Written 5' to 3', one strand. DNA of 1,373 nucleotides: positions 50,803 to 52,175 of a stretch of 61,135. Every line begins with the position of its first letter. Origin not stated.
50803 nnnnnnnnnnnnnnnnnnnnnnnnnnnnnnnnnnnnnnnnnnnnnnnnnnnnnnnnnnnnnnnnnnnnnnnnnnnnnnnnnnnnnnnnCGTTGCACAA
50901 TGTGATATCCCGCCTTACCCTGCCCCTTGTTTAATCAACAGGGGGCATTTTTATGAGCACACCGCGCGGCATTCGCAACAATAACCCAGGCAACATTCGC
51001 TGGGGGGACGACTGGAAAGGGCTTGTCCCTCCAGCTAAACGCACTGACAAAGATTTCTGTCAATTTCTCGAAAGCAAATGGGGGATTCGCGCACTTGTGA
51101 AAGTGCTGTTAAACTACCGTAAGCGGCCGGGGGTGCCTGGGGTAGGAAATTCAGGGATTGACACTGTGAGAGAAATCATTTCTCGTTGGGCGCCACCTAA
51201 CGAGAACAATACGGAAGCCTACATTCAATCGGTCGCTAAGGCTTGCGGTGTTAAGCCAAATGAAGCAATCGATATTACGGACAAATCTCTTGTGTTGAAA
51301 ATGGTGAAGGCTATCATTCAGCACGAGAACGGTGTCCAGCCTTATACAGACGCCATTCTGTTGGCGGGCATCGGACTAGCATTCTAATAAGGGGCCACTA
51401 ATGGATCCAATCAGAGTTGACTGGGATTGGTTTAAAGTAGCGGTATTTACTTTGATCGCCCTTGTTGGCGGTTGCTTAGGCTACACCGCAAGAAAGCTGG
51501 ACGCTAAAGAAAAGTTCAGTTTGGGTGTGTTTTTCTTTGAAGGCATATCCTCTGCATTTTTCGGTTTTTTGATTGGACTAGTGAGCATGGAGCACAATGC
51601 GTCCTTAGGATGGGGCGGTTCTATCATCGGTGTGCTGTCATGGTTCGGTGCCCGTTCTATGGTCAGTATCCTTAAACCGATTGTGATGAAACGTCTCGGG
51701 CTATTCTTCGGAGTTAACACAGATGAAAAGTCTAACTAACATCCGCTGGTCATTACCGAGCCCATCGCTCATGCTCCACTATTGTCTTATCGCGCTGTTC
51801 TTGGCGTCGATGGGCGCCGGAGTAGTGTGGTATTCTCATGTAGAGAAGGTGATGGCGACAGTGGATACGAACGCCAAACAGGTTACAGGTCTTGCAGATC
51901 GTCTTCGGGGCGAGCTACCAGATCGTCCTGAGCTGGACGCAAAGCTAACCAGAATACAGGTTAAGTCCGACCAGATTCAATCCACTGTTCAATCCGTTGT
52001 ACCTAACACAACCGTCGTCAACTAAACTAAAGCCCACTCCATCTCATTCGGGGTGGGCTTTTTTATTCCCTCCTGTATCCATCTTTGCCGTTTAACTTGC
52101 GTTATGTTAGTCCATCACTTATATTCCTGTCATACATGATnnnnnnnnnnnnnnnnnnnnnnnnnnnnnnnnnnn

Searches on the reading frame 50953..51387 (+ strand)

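Call 85: search_protein_families(library=pfam, proteins=[window:50953-51387:+], max_evalue=0.01)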
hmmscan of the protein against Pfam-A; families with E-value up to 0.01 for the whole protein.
window:50953-51387:+ (144 aa): 0 families

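Call 86: search_protein_families(library=phrogs, proteins=[window:50953-51387:+], max_evalue=0.001)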
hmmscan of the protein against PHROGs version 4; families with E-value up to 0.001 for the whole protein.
window:50953-51387:+ (144 aa): 5 families
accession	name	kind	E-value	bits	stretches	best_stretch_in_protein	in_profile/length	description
phrog_873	-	head and packaging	9.6e-62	210.7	1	1-143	352-487/1277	endolysin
phrog_7182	-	other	7.3e-23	81.7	1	5-130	659-784/1228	tail injection transglycosylase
phrog_2276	-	tail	1.8e-21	77.5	1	3-139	489-610/673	tail length tape measure protein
phrog_992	-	head and packaging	2e-18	67.4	1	6-138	166-285/764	head protein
phrog_7694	-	unknown function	2.5e-15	57.3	1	3-128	503-618/675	-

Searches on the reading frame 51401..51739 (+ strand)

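Call 85: search_protein_families(library=pfam, proteins=[window:51401-51739:+], max_evalue=0.01)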
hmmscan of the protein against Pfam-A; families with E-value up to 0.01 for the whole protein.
window:51401-51739:+ (112 aa): 2 families
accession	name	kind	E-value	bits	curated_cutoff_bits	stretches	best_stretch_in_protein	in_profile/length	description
PF16083.10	Phage_holin_3_3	-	4.3e-10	40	28.4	1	15-86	2-73/78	LydA holin phage, holin superfamily III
PF13074.11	DUF3938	-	0.0066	17.4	25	0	12-57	38-81/98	Protein of unknown function (DUF3938)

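Call 86: search_protein_families(library=phrogs, proteins=[window:51401-51739:+], max_evalue=0.001)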
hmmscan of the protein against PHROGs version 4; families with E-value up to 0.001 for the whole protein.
window:51401-51739:+ (112 aa): 2 families
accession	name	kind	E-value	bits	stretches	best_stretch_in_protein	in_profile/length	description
phrog_785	-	lysis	1.7e-21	77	1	7-100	11-102/107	holin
phrog_6384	-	lysis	3.3e-05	24.5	1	18-96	23-99/111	holin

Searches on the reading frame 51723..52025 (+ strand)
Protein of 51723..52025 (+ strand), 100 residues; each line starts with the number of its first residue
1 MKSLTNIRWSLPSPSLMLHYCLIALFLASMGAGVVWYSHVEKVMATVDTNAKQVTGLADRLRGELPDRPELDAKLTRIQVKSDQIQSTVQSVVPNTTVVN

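Call 85: search_protein_families(library=pfam, proteins=[window:51723-52025:+], max_evalue=0.01)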
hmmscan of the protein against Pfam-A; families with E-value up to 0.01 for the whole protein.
window:51723-52025:+ (100 aa): 0 families

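Call 86: search_protein_families(library=phrogs, proteins=[window:51723-52025:+], max_evalue=0.001)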
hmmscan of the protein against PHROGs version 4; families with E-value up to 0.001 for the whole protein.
window:51723-52025:+ (100 aa): 1 family
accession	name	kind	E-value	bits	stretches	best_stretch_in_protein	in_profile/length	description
phrog_5975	-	unknown function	4.9e-05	24.1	1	7-82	9-84/182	-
